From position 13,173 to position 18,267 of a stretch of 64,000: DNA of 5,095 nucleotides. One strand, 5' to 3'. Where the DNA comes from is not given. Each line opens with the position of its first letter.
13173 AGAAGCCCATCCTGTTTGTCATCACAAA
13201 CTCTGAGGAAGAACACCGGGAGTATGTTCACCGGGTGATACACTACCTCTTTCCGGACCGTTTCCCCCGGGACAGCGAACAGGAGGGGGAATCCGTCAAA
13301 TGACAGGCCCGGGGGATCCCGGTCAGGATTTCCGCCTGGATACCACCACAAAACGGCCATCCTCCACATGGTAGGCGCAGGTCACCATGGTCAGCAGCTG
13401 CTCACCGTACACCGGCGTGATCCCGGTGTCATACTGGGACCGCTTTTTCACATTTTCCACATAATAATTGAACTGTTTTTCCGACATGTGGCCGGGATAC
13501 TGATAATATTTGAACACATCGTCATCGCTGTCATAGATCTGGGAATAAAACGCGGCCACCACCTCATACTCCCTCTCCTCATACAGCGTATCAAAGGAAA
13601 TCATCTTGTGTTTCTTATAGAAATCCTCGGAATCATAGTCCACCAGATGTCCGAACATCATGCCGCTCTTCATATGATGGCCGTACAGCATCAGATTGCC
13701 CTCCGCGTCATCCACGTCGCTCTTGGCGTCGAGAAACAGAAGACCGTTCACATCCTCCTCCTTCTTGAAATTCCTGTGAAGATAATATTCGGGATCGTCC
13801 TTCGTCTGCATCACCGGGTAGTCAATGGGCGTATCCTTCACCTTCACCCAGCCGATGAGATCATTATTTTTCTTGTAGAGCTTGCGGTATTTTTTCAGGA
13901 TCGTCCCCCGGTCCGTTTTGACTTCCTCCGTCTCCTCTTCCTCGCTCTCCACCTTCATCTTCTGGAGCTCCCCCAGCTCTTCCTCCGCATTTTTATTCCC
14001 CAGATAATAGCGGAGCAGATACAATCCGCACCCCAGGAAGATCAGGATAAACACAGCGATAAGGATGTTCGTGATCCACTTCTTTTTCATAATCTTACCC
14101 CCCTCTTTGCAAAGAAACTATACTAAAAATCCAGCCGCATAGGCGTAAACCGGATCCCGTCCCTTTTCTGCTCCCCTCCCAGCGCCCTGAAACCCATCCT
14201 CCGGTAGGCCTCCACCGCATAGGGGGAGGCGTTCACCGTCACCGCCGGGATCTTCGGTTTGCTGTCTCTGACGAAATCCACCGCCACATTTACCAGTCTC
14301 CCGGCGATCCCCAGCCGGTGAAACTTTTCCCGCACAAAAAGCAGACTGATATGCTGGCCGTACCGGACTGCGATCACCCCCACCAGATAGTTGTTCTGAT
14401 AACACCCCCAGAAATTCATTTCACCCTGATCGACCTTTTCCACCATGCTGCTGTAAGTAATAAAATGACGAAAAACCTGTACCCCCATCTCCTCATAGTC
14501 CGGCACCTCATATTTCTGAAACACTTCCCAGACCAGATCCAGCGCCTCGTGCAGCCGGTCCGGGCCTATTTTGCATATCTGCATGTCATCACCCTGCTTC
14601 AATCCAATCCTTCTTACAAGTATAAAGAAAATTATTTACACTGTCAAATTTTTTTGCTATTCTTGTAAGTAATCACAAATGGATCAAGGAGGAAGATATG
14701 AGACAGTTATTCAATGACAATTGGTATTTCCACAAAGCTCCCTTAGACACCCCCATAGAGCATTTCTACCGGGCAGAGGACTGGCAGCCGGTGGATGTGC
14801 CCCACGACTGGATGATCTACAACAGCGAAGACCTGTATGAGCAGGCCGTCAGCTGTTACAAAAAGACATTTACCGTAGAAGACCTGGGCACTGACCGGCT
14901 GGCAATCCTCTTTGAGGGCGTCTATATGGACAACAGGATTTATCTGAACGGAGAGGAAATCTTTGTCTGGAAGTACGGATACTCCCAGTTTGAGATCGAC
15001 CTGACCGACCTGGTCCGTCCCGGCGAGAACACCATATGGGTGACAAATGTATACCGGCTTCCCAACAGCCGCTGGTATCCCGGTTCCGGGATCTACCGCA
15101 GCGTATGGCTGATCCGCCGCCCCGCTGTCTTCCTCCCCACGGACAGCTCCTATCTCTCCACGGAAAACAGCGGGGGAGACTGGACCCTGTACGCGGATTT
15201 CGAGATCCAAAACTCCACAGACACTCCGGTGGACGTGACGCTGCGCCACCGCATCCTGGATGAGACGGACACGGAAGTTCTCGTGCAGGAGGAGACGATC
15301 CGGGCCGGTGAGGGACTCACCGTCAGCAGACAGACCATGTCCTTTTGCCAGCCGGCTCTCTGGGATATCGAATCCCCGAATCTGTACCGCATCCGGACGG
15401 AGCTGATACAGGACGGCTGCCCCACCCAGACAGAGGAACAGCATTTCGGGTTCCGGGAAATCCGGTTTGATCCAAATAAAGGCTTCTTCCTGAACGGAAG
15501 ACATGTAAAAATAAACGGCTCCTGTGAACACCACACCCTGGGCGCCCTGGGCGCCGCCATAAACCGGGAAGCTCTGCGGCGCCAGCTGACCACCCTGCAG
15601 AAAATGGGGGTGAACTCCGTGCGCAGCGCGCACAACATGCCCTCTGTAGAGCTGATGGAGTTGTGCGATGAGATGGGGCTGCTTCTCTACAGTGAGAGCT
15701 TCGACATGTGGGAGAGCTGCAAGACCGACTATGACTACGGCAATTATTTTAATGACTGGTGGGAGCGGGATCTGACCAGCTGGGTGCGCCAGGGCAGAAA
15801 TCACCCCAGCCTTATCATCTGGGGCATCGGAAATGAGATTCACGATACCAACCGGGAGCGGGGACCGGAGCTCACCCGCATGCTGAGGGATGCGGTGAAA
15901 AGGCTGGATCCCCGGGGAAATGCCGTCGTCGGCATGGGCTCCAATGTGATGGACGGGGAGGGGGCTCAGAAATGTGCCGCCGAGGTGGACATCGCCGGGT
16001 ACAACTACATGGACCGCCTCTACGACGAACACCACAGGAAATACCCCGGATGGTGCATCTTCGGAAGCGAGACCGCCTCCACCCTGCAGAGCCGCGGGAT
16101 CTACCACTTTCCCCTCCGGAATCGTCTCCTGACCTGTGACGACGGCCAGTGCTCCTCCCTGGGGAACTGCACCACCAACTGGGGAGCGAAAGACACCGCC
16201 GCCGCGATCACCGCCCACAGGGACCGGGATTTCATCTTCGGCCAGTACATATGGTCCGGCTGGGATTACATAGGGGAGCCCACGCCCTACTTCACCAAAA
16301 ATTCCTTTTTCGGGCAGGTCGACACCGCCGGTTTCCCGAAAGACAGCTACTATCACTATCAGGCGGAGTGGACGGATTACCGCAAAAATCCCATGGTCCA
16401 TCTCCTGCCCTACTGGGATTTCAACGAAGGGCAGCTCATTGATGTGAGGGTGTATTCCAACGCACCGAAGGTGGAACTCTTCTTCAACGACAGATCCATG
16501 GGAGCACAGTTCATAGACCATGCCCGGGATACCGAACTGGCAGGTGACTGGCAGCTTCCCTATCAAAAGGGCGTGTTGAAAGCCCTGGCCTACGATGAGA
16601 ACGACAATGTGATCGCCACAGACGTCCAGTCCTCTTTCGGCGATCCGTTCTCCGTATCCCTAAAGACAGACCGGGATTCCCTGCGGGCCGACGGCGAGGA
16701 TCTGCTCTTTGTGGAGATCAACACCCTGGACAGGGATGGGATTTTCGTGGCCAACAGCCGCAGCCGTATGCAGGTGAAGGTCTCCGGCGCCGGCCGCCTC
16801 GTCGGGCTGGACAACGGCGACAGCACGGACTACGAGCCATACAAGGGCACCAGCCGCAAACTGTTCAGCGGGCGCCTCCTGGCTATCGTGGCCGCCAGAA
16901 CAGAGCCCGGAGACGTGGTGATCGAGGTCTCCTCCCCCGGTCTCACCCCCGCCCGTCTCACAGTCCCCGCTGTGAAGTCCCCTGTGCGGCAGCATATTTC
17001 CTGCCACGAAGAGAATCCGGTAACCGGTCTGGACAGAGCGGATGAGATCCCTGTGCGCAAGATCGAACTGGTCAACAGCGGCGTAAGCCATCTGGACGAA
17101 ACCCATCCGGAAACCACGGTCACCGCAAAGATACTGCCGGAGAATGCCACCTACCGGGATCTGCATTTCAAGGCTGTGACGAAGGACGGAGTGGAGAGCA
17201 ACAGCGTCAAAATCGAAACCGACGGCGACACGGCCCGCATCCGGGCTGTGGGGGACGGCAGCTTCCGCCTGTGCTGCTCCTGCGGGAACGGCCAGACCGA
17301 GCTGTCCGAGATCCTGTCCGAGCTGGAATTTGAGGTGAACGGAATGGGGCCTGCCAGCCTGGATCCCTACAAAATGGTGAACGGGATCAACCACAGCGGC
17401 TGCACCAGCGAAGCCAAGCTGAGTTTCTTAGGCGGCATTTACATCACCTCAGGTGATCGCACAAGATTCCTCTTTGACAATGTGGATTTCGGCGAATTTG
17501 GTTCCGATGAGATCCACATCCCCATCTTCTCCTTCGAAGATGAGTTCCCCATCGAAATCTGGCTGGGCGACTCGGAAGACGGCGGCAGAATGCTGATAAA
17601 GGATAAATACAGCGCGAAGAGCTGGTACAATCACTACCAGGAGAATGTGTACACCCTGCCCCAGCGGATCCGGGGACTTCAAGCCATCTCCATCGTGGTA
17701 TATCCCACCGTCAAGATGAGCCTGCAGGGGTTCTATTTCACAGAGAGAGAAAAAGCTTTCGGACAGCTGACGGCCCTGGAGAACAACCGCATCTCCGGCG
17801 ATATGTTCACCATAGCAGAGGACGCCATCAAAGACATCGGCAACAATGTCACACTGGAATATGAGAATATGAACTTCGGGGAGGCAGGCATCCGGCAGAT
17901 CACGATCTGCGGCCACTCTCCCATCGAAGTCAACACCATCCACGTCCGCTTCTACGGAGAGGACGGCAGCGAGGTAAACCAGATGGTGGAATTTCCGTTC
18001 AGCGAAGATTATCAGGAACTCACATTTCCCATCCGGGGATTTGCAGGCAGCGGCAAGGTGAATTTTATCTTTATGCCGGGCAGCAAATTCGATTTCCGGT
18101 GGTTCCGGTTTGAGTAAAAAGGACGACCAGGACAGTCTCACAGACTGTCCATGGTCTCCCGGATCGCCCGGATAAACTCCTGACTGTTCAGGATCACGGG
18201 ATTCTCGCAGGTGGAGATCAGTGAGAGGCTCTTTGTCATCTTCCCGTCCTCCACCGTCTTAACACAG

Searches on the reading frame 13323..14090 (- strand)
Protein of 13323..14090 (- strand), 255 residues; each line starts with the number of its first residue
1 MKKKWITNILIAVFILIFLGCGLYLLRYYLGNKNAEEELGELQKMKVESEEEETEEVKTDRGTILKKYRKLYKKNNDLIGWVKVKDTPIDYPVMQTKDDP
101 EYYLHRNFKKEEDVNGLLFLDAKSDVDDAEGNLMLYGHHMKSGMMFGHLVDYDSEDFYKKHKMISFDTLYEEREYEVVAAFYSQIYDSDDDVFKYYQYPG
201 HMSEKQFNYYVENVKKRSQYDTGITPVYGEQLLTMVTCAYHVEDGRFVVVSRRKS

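Call 63: search_protein_families(library=pfam, proteins=[window:13323-14090:-], max_evalue=0.00001)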
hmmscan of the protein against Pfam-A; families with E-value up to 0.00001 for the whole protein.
window:13323-14090:- (255 aa): 1 family
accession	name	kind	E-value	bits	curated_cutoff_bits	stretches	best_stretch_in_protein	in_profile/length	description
PF04203.18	Sortase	-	3.7e-13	49.8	26.6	1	83-253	2-124/125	Sortase domain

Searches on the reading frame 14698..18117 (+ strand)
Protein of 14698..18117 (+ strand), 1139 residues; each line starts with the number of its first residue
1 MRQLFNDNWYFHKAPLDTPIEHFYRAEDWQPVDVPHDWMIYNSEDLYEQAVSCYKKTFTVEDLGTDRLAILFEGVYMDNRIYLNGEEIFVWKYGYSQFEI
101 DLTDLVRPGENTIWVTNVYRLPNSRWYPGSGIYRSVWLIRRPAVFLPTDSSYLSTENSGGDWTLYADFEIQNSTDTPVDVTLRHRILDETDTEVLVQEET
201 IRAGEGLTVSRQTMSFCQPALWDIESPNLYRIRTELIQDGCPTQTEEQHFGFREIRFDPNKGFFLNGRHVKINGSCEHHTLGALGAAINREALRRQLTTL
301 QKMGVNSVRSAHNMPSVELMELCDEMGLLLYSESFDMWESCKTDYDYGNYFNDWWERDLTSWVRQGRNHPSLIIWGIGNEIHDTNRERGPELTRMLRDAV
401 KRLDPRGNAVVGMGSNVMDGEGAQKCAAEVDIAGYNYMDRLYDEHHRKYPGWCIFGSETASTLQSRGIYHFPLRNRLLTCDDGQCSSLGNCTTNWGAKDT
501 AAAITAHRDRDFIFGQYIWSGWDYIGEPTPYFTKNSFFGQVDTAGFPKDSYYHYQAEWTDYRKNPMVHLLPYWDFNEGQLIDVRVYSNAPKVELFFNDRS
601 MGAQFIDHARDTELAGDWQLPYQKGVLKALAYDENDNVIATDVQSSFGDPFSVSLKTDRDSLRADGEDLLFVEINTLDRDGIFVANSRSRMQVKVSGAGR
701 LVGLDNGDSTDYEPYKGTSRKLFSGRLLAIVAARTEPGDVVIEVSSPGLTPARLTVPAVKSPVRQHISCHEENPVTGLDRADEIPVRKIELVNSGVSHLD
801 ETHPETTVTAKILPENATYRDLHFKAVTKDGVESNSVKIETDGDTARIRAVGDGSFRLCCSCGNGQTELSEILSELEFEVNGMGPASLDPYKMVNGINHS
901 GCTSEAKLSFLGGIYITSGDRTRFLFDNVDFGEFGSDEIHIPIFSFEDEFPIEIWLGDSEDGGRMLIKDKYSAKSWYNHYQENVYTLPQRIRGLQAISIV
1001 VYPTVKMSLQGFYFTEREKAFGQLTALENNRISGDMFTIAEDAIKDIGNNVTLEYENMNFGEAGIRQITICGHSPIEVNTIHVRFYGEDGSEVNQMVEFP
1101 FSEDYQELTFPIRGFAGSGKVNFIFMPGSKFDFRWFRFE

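Call 63: search_protein_families(library=pfam, proteins=[window:14698-18117:+], max_evalue=0.00001)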
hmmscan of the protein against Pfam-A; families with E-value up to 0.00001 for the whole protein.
window:14698-18117:+ (1139 aa): 5 families
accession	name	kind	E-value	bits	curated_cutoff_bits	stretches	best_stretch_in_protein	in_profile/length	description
PF18565.7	Glyco_hydro2_C5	-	1.1e-29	102.8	32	1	654-754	2-102/103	Glycoside hydrolase family 2 C-terminal domain 5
PF16355.11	DUF4982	-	1.6e-19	70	23.9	1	578-640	1-61/61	Domain of unknown function (DUF4982)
PF02836.23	Glyco_hydro_2_C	-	2.8e-18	66.6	21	1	261-405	6-154/302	Glycosyl hydrolases family 2, TIM barrel domain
PF00703.27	Glyco_hydro_2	-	2.1e-15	57.9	23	1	158-253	15-109/109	Glycosyl hydrolases family 2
PF02837.24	Glyco_hydro_2_N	-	2.2e-14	54.2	28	1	33-142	35-169/169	Glycosyl hydrolases family 2, sugar binding domain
